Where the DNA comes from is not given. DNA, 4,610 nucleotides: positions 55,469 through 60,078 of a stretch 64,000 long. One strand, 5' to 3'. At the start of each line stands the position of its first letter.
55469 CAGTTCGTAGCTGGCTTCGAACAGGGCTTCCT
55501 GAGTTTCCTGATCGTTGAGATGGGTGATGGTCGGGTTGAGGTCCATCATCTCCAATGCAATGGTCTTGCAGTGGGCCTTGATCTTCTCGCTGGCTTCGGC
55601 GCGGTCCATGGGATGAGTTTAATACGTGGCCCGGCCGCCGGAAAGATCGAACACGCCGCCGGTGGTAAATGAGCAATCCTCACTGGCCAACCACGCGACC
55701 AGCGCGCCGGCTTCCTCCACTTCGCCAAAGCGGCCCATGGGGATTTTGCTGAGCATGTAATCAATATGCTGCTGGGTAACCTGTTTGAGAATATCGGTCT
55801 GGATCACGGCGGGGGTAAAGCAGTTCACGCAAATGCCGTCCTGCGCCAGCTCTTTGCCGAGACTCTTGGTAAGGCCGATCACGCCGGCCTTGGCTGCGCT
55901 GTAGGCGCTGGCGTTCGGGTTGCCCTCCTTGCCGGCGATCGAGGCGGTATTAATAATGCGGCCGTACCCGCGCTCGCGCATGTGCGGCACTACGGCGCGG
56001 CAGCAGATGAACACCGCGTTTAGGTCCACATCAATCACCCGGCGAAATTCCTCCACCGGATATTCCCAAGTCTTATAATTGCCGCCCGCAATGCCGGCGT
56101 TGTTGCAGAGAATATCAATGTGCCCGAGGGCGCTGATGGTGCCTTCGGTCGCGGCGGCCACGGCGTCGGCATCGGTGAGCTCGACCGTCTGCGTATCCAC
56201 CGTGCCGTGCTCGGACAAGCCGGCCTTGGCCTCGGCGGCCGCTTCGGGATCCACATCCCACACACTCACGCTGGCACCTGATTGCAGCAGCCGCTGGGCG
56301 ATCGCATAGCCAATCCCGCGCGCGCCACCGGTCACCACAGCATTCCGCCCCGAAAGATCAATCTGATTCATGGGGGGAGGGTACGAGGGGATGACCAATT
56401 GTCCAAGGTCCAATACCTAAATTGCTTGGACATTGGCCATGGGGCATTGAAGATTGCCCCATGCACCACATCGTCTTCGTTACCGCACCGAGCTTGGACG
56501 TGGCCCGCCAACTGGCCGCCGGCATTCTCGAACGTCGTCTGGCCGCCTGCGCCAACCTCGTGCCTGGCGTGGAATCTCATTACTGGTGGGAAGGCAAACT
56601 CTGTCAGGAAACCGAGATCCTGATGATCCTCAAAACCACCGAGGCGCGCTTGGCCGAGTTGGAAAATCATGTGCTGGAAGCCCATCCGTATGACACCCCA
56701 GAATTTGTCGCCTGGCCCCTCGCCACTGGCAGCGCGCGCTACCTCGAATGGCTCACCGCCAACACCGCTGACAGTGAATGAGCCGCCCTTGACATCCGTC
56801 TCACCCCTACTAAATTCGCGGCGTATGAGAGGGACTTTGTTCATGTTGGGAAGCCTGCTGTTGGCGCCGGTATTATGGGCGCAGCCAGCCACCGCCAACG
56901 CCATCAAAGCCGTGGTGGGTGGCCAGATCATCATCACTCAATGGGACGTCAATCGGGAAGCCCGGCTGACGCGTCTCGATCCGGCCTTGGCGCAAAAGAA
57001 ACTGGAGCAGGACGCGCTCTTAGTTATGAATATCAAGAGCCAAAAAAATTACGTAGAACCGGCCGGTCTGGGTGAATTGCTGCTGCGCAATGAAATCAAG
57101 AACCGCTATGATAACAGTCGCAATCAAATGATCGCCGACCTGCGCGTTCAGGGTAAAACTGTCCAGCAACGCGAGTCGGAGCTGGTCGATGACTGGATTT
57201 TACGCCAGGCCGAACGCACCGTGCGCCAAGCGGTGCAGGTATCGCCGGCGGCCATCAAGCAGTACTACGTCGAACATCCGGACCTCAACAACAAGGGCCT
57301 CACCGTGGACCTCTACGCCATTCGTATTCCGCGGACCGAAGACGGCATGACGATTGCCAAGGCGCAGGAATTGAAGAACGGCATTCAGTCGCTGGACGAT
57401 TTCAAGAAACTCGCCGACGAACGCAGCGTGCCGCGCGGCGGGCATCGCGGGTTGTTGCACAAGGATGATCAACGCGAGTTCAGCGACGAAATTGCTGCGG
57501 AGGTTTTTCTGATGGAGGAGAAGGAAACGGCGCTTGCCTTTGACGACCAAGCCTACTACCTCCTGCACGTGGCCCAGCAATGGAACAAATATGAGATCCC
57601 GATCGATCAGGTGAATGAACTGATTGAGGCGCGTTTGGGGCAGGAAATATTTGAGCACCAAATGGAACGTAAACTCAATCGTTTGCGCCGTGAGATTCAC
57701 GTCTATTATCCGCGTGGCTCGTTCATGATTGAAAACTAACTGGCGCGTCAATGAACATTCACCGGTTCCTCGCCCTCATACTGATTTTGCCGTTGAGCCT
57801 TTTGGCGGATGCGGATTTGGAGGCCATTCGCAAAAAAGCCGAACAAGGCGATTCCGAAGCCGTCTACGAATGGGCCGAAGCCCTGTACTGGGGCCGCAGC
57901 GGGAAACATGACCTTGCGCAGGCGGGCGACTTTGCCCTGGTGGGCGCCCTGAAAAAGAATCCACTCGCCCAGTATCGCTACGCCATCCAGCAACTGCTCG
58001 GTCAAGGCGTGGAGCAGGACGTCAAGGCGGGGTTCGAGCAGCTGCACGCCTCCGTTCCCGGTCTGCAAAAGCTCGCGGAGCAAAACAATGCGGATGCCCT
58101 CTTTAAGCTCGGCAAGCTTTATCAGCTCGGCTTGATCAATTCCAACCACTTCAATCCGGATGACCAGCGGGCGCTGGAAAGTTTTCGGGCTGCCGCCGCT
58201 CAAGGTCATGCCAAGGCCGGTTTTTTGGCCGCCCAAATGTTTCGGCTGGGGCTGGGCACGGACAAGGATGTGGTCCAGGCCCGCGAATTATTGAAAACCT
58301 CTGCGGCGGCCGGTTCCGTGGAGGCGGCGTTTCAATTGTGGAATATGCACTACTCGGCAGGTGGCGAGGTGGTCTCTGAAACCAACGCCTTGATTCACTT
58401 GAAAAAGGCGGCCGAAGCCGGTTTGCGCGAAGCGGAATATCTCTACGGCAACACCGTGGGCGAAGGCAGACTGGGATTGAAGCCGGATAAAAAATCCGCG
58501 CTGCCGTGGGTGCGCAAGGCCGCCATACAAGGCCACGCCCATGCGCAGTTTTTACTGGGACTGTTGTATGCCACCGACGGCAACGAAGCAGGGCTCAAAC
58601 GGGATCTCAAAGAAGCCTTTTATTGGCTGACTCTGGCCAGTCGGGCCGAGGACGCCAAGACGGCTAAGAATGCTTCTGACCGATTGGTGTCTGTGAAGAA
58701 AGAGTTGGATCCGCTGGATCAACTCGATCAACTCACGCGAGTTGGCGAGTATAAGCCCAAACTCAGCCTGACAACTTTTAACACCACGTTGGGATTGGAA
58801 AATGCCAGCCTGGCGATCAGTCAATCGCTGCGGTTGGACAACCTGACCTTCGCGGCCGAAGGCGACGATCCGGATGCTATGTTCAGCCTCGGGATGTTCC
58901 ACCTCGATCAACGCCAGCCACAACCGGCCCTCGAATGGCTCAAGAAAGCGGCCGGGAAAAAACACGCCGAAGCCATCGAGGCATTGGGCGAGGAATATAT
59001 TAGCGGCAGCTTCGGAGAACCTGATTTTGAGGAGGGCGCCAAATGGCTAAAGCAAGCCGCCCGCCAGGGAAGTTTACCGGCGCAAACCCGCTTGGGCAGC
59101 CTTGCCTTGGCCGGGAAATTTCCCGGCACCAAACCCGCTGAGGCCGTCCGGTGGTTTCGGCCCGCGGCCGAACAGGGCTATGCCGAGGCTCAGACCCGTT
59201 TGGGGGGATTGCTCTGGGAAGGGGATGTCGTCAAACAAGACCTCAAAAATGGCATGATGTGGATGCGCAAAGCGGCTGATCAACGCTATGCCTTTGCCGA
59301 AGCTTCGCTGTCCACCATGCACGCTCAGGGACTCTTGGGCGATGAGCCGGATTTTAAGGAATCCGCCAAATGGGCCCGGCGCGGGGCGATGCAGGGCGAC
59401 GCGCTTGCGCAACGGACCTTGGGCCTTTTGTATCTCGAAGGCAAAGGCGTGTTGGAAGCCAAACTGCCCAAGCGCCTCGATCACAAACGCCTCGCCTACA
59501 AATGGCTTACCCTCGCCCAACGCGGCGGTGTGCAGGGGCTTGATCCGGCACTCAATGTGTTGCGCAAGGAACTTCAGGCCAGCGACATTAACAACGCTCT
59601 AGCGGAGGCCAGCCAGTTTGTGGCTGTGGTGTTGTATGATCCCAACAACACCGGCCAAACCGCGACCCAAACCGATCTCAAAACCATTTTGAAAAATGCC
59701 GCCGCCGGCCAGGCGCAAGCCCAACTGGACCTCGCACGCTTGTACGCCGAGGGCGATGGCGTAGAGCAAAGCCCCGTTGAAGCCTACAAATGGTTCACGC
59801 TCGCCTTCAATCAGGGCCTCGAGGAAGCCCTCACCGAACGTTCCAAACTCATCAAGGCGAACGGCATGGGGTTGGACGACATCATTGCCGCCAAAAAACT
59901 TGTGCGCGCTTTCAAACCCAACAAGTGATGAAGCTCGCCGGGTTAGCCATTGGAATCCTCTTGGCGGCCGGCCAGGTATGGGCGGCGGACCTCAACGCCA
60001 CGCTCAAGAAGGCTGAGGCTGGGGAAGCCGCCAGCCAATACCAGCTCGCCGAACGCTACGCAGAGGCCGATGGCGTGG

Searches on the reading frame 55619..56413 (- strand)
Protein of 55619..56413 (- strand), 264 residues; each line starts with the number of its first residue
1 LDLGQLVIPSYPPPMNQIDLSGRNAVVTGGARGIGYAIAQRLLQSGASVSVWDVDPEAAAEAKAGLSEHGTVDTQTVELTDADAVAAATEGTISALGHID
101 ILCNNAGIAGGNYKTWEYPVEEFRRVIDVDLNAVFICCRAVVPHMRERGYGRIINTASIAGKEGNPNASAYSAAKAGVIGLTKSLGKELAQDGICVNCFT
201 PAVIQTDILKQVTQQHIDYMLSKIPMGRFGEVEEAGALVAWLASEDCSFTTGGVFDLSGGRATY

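Call 73: search_protein_families(library=pfam, proteins=[window:55619-56413:-], max_evalue=0.00001)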
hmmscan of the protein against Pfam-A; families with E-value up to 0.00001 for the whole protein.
window:55619-56413:- (264 aa): 3 families
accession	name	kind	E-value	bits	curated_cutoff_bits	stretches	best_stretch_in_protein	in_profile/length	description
PF00106.31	adh_short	-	1.1e-55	188.6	26.6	1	24-215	2-193/195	short chain dehydrogenase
PF13561.12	adh_short_C2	-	2.1e-55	188.3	27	1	31-260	3-234/236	Enoyl-(Acyl carrier protein) reductase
PF01370.27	Epimerase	-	6.1e-08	32.8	20.9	1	26-202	2-173/240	NAD dependent epimerase/dehydratase family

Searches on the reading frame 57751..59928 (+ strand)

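Call 73: search_protein_families(library=pfam, proteins=[window:57751-59928:+], max_evalue=0.00001)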
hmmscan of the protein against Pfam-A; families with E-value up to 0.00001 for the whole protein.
window:57751-59928:+ (725 aa): 2 families
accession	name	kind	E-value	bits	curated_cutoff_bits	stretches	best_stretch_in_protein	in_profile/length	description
PF08238.18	Sel1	-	2e-49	164.7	30.7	1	655-689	1-35/36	Sel1 repeat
PF23310.1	TPR_27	-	9e-14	51.5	27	0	371-412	25-67/110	Plant tetratrico peptide repeats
